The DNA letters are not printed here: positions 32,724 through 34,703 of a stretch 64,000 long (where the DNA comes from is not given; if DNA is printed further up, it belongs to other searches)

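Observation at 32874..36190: Three-member family of large DD-motif polytopic membrane proteins (third copy at 55728-57467)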

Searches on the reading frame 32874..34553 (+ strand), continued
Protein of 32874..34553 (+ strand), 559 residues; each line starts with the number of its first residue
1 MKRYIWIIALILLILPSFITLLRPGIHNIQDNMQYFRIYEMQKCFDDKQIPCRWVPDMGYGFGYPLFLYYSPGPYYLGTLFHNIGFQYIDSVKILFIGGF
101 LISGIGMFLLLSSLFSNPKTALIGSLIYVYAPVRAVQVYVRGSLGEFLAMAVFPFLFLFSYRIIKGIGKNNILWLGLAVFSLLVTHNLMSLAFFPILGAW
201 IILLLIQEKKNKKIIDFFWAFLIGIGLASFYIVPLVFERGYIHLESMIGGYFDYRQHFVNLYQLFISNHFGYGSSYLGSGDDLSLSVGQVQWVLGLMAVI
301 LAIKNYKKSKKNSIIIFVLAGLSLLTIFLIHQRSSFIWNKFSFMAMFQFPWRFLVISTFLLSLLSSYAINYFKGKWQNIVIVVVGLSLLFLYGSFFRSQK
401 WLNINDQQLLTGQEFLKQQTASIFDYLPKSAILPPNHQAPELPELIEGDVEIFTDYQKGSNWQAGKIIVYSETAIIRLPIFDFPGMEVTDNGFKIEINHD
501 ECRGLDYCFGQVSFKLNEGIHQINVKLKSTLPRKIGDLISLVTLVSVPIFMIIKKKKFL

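Call 32: fold_search(model_id=the predicted structure, library=pdb)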
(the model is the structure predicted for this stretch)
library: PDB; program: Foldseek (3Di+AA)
matches with E <= 10: 208; with E <= 0.001: 7
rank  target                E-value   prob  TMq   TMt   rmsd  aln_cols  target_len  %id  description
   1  6w98_A                3.1e-04  1.00  0.43  0.21   6.4       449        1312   12  Single-Particle Cryo-EM Structure of Arabinofuranosyltransferase AftD from Mycobacteria (released 2020-05-13)
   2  3wak                  3.1e-04  1.00  0.36  0.26   9.9       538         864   12  Crystal structure of the Archaeoglobus fulgidus oligosaccharyltransferase (O29867_ARCFU) in the apo form (released 2013-10-30)
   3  6wby                  3.8e-04  1.00  0.47  0.23   5.5       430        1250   13  Single-Particle Cryo-EM Structure of Arabinofuranosyltransferase AftD from Mycobacteria, Mutant R1389S Class 2 (released 2020-05-13)
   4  6s7t_A                4.7e-04  1.00  0.39  0.32  14.2       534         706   13  Cryo-EM structure of human oligosaccharyltransferase complex OST-B (released 2019-12-18)
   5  8age_A                5.4e-04  1.00  0.45  0.40  10.6       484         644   10  Structure of yeast oligosaccharylransferase complex with acceptor peptide bound (released 2022-12-07)
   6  7e9s_A                6.1e-04  1.00  0.41  0.28   9.8       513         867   10  Archaeal oligosaccharyltransferase AglB from Archaeoglobus fulgidus in complex with an inhibitory peptide and a dolich (released 2021-09-08)
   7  5gmy_A                8.8e-04  1.00  0.41  0.29  12.9       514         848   11  Crystal structure of the Archaeoglobus fulgidus oligosaccharyltransferase (O29867_ARCFU) tethered with an acceptor pep (released 2017-02-01)
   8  8pn9_A                1.1e-03  1.00  0.40  0.35  14.6       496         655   11  Structure of human oligosaccharyltransferase OST-A complex bound to NGI-1 (released 2024-05-08)
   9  8if8_B                1.6e-03  1.00  0.40  0.37  11.9       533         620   10  Arabinosyltransferase AftA (released 2023-05-31)
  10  6s7o_A                1.8e-03  1.00  0.40  0.35  15.2       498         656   13  Cryo-EM structure of human oligosaccharyltransferase complex OST-A (released 2019-12-18)
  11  7oci_F                2.2e-03  1.00  0.39  0.35  13.1       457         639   12  Cryo-EM structure of yeast Ost6p containing oligosaccharyltransferase complex (released 2022-02-16)
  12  9n9j_I                2.4e-03  1.00  0.40  0.33  13.5       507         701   12  Structure of a GRP94 folding intermediate engaged with a CCDC134- and FKBP11-bound secretory translocon (released 2025-11-19)
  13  9i5k_A                3.5e-03  1.00  0.34  0.37  13.3       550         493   11  Structure of the Chaetomium thermophilum Pmt4 homodimer (C2 symmetry) (released 2025-12-24)
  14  7bvf_B                4.4e-03  0.98  0.35  0.22  21.2       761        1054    8  Cryo-EM structure of Mycobacterium tuberculosis arabinosyltransferase EmbA-EmbB-AcpM2 in complex with ethambutol (released 2020-04-29)
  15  7bvc_A                5.5e-03  0.98  0.36  0.21  21.1       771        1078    9  Cryo-EM structure of Mycobacterium smegmatis arabinosyltransferase EmbA-EmbB-AcpM2 in complex with ethambutol (released 2020-04-29)
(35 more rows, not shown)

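Call 38: search_protein_families(library=pfam, alignment_id=A2, max_evalue=0.001)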
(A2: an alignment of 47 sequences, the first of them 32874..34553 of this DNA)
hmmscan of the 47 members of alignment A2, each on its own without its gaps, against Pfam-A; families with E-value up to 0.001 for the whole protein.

A. member 1, window:32874-34553:+ (559 aa): 0 families

B. families by the number of members that match (of 47 scanned): 5 families
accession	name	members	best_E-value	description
PF10131.15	PTPS_related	37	1.7e-11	6-pyruvoyl-tetrahydropterin synthase related domain; membrane protein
PF09586.16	YfhO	15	9e-11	Bacterial membrane protein YfhO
PF13231.12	PMT_2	8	1.7e-08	Dolichyl-phosphate-mannose-protein mannosyltransferase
PF20176.3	DUF6541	3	2e-05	Family of unknown function (DUF6541)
PF13129.11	DUF3953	1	0.00054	Protein of unknown function (DUF3953)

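Call 42: find_related_loci(query=A2, collection=genome_contigs, flank=8000)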
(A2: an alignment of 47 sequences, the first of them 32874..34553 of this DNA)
Query A2 (559 aa) in genome_contigs; peptide patterns used: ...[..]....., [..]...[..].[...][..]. (x = any residue, [..] = any of these).
598 stretches matched a pattern (row limit reached: there are more); 565 encode a relative of the query (tblastn E <= 1e-3); the best 80 are kept; 80 distinct loci.
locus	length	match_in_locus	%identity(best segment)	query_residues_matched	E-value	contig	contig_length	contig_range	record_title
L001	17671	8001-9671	82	1-558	0e+0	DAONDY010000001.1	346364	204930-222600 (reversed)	MAG TPA_asm: Candidatus Woesebacteria bacterium isolate AMR_MDS_3883 NODE_4_length_346364_cov_10.752952, whole genome sh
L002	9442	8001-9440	58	1-481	0e+0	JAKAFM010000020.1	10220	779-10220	MAG: bacterium isolate WY1.bin95 NODE_10586_length_10220_cov_1.840682, whole genome shotgun sequence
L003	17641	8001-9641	51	3-551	7e-176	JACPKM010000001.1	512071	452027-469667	MAG: Candidatus Daviesbacteria bacterium isolate NC_groundwater_494_Ag_S-0.1um_37_28 S35_SO-1_scaffold_33038, whole geno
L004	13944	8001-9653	51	7-556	2e-173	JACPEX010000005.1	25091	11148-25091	MAG: Candidatus Daviesbacteria bacterium isolate NC_groundwater_346_Ag_B-0.1um_38_13 GD18-4_B1_scaffold_76857, whole gen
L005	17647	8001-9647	51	2-547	4e-171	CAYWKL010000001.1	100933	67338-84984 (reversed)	MAG TPA_asm: uncultured Gammaproteobacteria bacterium isolate binchicken_co38_1283 genome assembly, contig: NODE_524_len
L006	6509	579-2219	50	10-556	9e-171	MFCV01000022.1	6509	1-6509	MAG: Candidatus Daviesbacteria bacterium RIFCSPHIGHO2_02_FULL_36_13 rifcsphigho2_02_scaffold_29265, whole genome shotgun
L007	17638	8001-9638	49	6-552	1e-166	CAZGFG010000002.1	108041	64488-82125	MAG TPA_asm: uncultured Gammaproteobacteria bacterium isolate binchicken_co125_1135 genome assembly, contig: NODE_384_le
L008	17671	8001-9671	48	2-558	2e-166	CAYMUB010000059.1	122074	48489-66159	MAG TPA_asm: uncultured Gammaproteobacteria bacterium isolate binchicken_co203_488 genome assembly, contig: k141_370093,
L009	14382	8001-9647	48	2-556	7e-166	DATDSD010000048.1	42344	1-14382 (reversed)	MAG TPA_asm: Patescibacteria group bacterium isolate SMAG_U7994 k141_230567, whole genome shotgun sequence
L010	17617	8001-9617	51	6-544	3e-165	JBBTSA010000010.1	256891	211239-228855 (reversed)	MAG: Patescibacteria group bacterium isolate H51-bin048_1 H51_bin048_1_000000000010, whole genome shotgun sequence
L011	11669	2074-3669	50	14-545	3e-164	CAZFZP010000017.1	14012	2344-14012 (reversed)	MAG TPA_asm: uncultured Gammaproteobacteria bacterium isolate SRP050083_co3_227 genome assembly, contig: NODE_3524_lengt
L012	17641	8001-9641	48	15-553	1e-163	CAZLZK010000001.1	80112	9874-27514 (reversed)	MAG TPA_asm: uncultured Gammaproteobacteria bacterium isolate SRP269290_co1_809 genome assembly, contig: NODE_289_length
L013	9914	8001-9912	48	1-555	3e-163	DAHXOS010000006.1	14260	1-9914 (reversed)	MAG TPA_asm: bacterium isolate clean1861 k141_101877, whole genome shotgun sequence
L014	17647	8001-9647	50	6-555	2e-163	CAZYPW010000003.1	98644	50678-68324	MAG TPA_asm: uncultured Gammaproteobacteria bacterium isolate binchicken_co38_269 genome assembly, contig: NODE_541_leng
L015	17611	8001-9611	49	2-540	5e-163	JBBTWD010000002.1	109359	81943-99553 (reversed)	MAG: Patescibacteria group bacterium isolate H43-bin018_1 H43_bin018_1_000000000002, whole genome shotgun sequence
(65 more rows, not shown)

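Call 46: search_protein_families(library=pfam, proteins=[P0084, P0037, P0114, P0092, P0053, P0064], max_evalue=0.01)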
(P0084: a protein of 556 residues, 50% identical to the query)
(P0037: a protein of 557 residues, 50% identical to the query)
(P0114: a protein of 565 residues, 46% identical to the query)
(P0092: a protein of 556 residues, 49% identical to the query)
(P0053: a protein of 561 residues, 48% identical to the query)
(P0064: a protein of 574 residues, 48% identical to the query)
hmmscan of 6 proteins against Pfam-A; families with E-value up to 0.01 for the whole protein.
P0084 (556 aa): 5 families
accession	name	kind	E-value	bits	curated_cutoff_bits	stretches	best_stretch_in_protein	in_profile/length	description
PF10131.15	PTPS_related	-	4.7e-11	42.3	26.4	1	62-361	1-278/621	6-pyruvoyl-tetrahydropterin synthase related domain; membrane protein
PF09586.16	YfhO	-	3.9e-08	32.6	28.5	1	64-394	64-386/835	Bacterial membrane protein YfhO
PF13231.12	PMT_2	-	1.4e-07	32.3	26.1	1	66-221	3-153/160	Dolichyl-phosphate-mannose-protein mannosyltransferase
PF20176.3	DUF6541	-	0.0001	21.2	29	1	57-322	151-411/646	Family of unknown function (DUF6541)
PF13129.11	DUF3953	-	0.0014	18.8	22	1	287-321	4-38/41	Protein of unknown function (DUF3953)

P0037 (557 aa): 3 families
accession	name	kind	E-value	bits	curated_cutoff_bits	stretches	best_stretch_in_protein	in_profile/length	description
PF10131.15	PTPS_related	-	1.2e-09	37.6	26.4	1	64-399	1-315/621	6-pyruvoyl-tetrahydropterin synthase related domain; membrane protein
PF09586.16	YfhO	-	2.1e-08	33.5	28.5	1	71-397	69-386/835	Bacterial membrane protein YfhO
PF20176.3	DUF6541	-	2e-05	23.6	29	1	60-327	152-410/646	Family of unknown function (DUF6541)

P0114 (565 aa): 2 families
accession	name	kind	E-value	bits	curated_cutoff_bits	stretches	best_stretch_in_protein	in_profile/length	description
PF09586.16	YfhO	-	9e-11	41.3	28.5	1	73-399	69-386/835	Bacterial membrane protein YfhO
PF10131.15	PTPS_related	-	4.8e-08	32.4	26.4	1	72-250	1-178/621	6-pyruvoyl-tetrahydropterin synthase related domain; membrane protein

P0092 (556 aa): 5 families
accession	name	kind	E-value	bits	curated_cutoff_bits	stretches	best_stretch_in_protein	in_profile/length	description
PF10131.15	PTPS_related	-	4.6e-11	42.3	26.4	1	62-361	1-278/621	6-pyruvoyl-tetrahydropterin synthase related domain; membrane protein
PF09586.16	YfhO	-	3.9e-08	32.6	28.5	1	64-394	64-386/835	Bacterial membrane protein YfhO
PF13231.12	PMT_2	-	1.4e-07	32.3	26.1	1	66-221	3-153/160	Dolichyl-phosphate-mannose-protein mannosyltransferase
PF20176.3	DUF6541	-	0.0001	21.1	29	1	57-322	151-411/646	Family of unknown function (DUF6541)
PF13129.11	DUF3953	-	0.0014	18.8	22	1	287-321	4-38/41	Protein of unknown function (DUF3953)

P0053 (561 aa): 3 families
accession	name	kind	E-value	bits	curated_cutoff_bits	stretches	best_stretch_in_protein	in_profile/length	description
PF09586.16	YfhO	-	2.8e-12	46.3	28.5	1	73-405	63-387/835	Bacterial membrane protein YfhO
PF10131.15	PTPS_related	-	1.7e-06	27.3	26.4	1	72-390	1-294/621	6-pyruvoyl-tetrahydropterin synthase related domain; membrane protein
PF13231.12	PMT_2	-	0.00023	21.9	26.1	1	76-232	3-154/160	Dolichyl-phosphate-mannose-protein mannosyltransferase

P0064 (574 aa): 2 families
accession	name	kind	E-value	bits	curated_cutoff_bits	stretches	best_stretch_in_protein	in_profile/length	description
PF09586.16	YfhO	-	1.9e-07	30.3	28.5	1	85-408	68-383/835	Bacterial membrane protein YfhO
PF10131.15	PTPS_related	-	0.00044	19.3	26.4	1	79-248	1-169/621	6-pyruvoyl-tetrahydropterin synthase related domain; membrane protein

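Call 65: search_protein_families(library=pfam, proteins=[L003:3322-5520:+, L003:921-2105:+, L003:5588-6331:+, L003:6454-7950:+, L003:9655-11325:+, L003:11297-12973:+, L003:12903-14678:+, L003:14680-16164:+], max_evalue=0.001)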
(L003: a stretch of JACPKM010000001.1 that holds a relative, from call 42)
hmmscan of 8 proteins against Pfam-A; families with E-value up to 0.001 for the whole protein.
L003:3322-5520:+ (732 aa): 4 families
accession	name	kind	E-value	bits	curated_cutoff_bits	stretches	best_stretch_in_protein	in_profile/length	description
PF00535.33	Glycos_transf_2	-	9.1e-32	110.7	23.3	1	10-171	1-166/168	Glycosyl transferase family 2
PF13231.12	PMT_2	-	6.2e-12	46.5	26.1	1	301-449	4-152/160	Dolichyl-phosphate-mannose-protein mannosyltransferase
PF13641.12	Glyco_tranf_2_3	-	8e-07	29.7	27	1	9-101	3-96/230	Glycosyltransferase like family 2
PF10111.15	Glyco_tranf_2_2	-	9.4e-07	29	27.3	1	10-105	1-95/276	Glycosyltransferase like family 2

L003:921-2105:+ (394 aa): 4 families
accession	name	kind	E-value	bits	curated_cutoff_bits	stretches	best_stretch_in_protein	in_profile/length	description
PF00535.33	Glycos_transf_2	-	1.1e-22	81.1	23.3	1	7-140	2-130/168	Glycosyl transferase family 2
PF04138.20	GtrA_DPMS_TM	-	6.7e-18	65.4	26.1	1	261-389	1-117/117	GtrA/DPMS, transmembrane domain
PF13641.12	Glyco_tranf_2_3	-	7.4e-09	36.4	27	1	5-138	3-136/230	Glycosyltransferase like family 2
PF10111.15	Glyco_tranf_2_2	-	0.00038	20.5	27.3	1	7-111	2-103/276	Glycosyltransferase like family 2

L003:5588-6331:+ (247 aa): 3 families
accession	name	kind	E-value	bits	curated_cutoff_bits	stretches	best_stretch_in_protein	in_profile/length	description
PF00535.33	Glycos_transf_2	-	1.9e-25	90.2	23.3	1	7-171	1-168/168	Glycosyl transferase family 2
PF10111.15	Glyco_tranf_2_2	-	1.2e-06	28.6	27.3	1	7-107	1-101/276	Glycosyltransferase like family 2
PF13641.12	Glyco_tranf_2_3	-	0.00042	20.8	27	0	4-126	1-126/230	Glycosyltransferase like family 2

L003:6454-7950:+ (498 aa): 2 families
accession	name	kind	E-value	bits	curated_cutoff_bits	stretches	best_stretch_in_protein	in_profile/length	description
PF13231.12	PMT_2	-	7.9e-16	59.1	26.1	1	63-210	2-145/160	Dolichyl-phosphate-mannose-protein mannosyltransferase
PF02366.24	PMT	-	9.7e-09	35.6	22.7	1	63-214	62-223/245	Dolichyl-phosphate-mannose-protein mannosyltransferase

L003:9655-11325:+ (556 aa): 1 family
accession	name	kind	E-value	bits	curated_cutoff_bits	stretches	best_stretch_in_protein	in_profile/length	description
PF10131.15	PTPS_related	-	2e-14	53.4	26.4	1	71-433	1-342/621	6-pyruvoyl-tetrahydropterin synthase related domain; membrane protein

L003:11297-12973:+ (558 aa): 0 families

L003:12903-14678:+ (591 aa): 1 family
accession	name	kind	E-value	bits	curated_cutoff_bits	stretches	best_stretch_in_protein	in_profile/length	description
PF10131.15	PTPS_related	-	4.1e-10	39.2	26.4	1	93-424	1-307/621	6-pyruvoyl-tetrahydropterin synthase related domain; membrane protein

L003:14680-16164:+ (494 aa): 2 families
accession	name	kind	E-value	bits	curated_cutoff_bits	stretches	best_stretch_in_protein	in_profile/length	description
PF13440.11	Polysacc_synt_3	-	1.2e-50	172.9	23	1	44-327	2-283/293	Polysaccharide biosynthesis protein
PF01943.22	Polysacc_synt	-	7.3e-19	68.7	28.2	1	21-288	3-274/274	Polysaccharide biosynthesis protein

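Call 74: find_encoding_contigs(protein=window:32874-34553:+, flank=3000, max_places=3)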
Protein window:32874-34553:+ (559 aa): 2 contigs read that carry it; 1 place shown.
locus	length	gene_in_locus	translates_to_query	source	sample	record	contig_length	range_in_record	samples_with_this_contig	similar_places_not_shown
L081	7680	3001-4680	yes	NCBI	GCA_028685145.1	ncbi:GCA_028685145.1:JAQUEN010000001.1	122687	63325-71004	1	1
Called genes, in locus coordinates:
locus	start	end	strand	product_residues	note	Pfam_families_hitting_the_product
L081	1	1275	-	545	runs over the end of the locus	PF02366:PMT, PF13231:PMT_2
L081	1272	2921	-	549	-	PF02366:PMT (weak)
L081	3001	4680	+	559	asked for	-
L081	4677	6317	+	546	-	-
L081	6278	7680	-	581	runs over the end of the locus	PF02366:PMT (weak), PF13231:PMT_2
